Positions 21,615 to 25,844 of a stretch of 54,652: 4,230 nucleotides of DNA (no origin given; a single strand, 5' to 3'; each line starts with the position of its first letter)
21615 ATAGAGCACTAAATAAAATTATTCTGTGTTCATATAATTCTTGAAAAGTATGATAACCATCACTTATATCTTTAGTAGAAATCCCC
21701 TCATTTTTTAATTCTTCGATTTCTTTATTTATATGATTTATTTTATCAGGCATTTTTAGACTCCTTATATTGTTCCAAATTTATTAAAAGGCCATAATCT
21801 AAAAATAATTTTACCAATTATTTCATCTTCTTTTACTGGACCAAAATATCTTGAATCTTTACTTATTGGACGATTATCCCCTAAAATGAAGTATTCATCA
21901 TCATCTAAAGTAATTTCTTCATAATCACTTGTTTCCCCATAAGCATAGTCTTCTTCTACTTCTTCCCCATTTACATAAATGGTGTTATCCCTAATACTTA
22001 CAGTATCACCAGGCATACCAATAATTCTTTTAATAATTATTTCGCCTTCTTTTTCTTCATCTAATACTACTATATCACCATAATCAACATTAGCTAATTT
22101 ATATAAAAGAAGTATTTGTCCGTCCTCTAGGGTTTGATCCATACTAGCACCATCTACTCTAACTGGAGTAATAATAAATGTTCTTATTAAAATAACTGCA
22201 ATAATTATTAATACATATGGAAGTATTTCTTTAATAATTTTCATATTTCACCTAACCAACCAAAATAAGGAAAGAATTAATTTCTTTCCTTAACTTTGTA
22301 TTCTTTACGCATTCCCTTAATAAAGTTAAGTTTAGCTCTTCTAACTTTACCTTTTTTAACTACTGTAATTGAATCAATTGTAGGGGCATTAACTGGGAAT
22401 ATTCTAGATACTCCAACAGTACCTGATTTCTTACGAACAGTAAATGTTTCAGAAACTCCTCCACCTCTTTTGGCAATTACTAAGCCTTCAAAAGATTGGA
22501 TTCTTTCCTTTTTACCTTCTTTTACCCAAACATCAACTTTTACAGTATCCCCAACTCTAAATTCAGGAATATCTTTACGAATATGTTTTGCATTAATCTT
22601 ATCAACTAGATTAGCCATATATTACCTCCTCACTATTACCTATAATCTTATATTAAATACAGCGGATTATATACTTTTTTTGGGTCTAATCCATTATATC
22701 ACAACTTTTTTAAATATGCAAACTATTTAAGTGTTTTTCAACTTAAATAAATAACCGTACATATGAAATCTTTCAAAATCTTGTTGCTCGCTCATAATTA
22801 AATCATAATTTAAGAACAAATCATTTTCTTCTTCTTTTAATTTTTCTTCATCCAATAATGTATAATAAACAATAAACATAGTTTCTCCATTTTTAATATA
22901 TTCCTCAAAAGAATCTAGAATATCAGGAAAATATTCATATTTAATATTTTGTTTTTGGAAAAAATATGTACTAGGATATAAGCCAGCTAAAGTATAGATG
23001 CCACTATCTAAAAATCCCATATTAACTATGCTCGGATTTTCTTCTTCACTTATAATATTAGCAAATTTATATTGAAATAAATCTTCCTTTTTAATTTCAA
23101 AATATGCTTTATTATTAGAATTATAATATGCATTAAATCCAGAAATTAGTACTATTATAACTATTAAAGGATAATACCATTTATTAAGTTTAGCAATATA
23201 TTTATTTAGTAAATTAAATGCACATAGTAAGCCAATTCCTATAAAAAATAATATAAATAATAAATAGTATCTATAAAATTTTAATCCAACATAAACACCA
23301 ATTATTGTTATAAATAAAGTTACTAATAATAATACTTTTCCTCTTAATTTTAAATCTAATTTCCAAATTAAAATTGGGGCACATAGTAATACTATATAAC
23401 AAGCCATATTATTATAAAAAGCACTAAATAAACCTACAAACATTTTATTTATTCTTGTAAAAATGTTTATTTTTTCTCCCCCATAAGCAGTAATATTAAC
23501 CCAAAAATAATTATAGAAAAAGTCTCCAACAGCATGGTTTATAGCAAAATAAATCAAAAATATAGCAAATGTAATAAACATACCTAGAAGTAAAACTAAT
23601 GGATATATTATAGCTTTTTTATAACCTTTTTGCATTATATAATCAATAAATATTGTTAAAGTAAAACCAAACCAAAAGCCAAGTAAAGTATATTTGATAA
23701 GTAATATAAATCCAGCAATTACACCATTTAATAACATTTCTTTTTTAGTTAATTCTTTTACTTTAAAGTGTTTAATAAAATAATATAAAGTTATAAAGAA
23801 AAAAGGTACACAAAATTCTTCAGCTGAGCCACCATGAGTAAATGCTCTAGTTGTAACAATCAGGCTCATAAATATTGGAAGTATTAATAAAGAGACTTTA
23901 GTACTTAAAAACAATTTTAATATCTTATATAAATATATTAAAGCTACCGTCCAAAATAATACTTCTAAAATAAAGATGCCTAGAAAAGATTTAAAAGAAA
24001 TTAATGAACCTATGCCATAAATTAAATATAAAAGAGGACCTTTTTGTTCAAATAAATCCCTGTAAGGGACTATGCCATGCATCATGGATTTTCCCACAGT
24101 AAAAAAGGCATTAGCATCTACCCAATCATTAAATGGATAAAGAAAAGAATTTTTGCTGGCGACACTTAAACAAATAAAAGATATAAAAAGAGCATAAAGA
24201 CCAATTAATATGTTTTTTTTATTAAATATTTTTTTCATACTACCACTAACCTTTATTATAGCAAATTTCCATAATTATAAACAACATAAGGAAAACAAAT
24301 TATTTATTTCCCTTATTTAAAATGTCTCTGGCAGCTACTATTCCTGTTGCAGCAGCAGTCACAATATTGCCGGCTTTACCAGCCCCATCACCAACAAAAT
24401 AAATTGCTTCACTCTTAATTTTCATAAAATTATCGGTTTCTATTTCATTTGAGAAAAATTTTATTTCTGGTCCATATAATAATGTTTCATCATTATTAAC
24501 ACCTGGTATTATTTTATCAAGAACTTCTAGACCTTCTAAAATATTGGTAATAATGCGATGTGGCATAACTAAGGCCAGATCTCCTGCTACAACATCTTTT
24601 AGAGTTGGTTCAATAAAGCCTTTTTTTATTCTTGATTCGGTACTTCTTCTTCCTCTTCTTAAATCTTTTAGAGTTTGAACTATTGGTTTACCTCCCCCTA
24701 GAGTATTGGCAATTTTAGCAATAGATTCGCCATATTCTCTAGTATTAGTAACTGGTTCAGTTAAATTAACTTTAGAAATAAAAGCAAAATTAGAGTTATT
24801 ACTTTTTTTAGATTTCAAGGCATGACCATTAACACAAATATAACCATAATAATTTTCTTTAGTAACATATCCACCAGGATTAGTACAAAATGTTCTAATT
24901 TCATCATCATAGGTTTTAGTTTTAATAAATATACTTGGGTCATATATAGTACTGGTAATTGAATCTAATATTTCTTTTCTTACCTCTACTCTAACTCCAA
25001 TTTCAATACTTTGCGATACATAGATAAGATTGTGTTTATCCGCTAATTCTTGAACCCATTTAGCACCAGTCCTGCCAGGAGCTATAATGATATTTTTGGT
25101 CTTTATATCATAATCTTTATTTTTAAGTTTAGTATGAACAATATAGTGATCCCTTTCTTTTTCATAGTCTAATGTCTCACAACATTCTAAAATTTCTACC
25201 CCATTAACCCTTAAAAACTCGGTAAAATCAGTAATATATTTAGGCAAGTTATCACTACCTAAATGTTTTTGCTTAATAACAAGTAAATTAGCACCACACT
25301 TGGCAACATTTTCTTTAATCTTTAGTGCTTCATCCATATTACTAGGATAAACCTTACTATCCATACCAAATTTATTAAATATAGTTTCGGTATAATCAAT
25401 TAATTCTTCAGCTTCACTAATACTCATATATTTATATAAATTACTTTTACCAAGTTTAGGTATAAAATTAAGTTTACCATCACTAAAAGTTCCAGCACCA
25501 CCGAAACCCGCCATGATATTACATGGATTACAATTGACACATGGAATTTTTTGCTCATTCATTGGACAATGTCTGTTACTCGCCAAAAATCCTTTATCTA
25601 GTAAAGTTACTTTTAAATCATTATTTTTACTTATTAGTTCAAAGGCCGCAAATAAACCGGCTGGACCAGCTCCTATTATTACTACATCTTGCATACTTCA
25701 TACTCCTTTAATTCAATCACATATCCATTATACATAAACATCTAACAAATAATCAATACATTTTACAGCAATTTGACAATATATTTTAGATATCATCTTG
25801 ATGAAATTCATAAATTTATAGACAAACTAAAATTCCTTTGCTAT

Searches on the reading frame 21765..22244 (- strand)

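Call 25: search_protein_families(library=pfam, max_evalue=0.001, proteins=[window:21765-22244:-])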
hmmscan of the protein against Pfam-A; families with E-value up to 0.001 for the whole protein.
window:21765-22244:- (159 aa): 2 families
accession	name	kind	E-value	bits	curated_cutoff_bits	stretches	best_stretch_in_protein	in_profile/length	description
PF10502.14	Peptidase_S26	-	5.1e-43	147.4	22.9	1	7-151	5-168/168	Signal peptidase, peptidase S26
PF00717.28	Peptidase_S24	-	6.5e-08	32.7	23.3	1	28-83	38-90/116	Peptidase S24-like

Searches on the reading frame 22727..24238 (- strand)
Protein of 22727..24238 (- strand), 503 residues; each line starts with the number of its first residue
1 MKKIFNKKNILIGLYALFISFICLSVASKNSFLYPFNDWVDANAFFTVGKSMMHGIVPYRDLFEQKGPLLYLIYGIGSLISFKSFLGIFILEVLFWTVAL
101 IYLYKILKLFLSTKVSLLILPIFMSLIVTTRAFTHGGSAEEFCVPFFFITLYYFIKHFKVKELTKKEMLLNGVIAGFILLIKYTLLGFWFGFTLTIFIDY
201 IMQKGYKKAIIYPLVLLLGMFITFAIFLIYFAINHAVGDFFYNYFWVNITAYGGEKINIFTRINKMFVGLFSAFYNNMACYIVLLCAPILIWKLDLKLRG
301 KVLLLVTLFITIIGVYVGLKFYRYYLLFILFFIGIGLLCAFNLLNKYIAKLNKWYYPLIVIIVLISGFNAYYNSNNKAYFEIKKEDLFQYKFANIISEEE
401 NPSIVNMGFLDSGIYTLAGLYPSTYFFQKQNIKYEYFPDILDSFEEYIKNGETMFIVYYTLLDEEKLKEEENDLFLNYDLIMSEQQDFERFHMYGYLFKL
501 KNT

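Call 25: search_protein_families(library=pfam, max_evalue=0.001, proteins=[window:22727-24238:-])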
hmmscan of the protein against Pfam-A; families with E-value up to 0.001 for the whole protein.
window:22727-24238:- (503 aa): 1 family
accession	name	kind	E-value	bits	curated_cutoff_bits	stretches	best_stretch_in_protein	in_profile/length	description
PF13231.12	PMT_2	-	5.1e-07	30.5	26.1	1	66-223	2-154/160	Dolichyl-phosphate-mannose-protein mannosyltransferase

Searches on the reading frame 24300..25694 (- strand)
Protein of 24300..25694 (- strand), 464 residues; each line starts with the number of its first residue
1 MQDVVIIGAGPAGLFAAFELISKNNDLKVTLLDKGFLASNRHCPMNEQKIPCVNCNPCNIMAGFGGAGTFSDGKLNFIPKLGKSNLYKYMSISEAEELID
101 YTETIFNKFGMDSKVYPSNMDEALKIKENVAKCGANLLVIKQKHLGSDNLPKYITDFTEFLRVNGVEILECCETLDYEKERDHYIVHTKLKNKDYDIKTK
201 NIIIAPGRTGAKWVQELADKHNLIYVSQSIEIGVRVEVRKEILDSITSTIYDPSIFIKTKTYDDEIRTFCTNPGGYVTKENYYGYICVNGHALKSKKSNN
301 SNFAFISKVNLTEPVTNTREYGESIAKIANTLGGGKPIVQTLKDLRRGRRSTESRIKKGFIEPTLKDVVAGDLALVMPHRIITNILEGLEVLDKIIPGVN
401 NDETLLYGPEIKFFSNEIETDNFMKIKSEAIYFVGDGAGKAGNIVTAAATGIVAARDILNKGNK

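Call 25: search_protein_families(library=pfam, max_evalue=0.001, proteins=[window:24300-25694:-])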
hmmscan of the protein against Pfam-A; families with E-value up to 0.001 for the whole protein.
window:24300-25694:- (464 aa): 10 families
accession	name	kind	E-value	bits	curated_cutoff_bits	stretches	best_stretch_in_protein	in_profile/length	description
PF21688.3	FAD-depend_C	-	2.9e-14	54.2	27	1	231-411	3-195/197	FAD-dependent protein, C-terminal domain-like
PF07992.20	Pyr_redox_2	-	1.3e-11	44.9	26.1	1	3-209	2-110/291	Pyridine nucleotide-disulphide oxidoreductase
PF01266.30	DAO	-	2.1e-07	31.2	27.9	1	3-38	1-35/353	FAD dependent oxidoreductase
PF03486.20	HI0933_like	-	7.7e-07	29.2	50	1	3-35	2-32/244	HI0933-like protein Rossmann domain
PF01134.28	GIDA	-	4.7e-06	26.3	22.1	0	3-57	1-42/391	Glucose inhibited division protein A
PF13738.12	Pyr_redox_3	-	1.5e-05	24.8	30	0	5-37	1-32/305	Pyridine nucleotide-disulphide oxidoreductase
PF01946.23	Thi4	-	2.8e-05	23.9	26.2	1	2-34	18-49/235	Thi4 family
PF05834.18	Lycopene_cycl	-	5.8e-05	22.8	23.4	1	3-35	1-33/380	Lycopene cyclase protein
PF00890.30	FAD_binding_2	-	0.00017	21.4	20.4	1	3-37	1-33/414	FAD binding domain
PF13450.12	NAD_binding_8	-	0.0004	21.1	21.9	0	6-35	1-28/68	NAD(P)-binding Rossmann-like domain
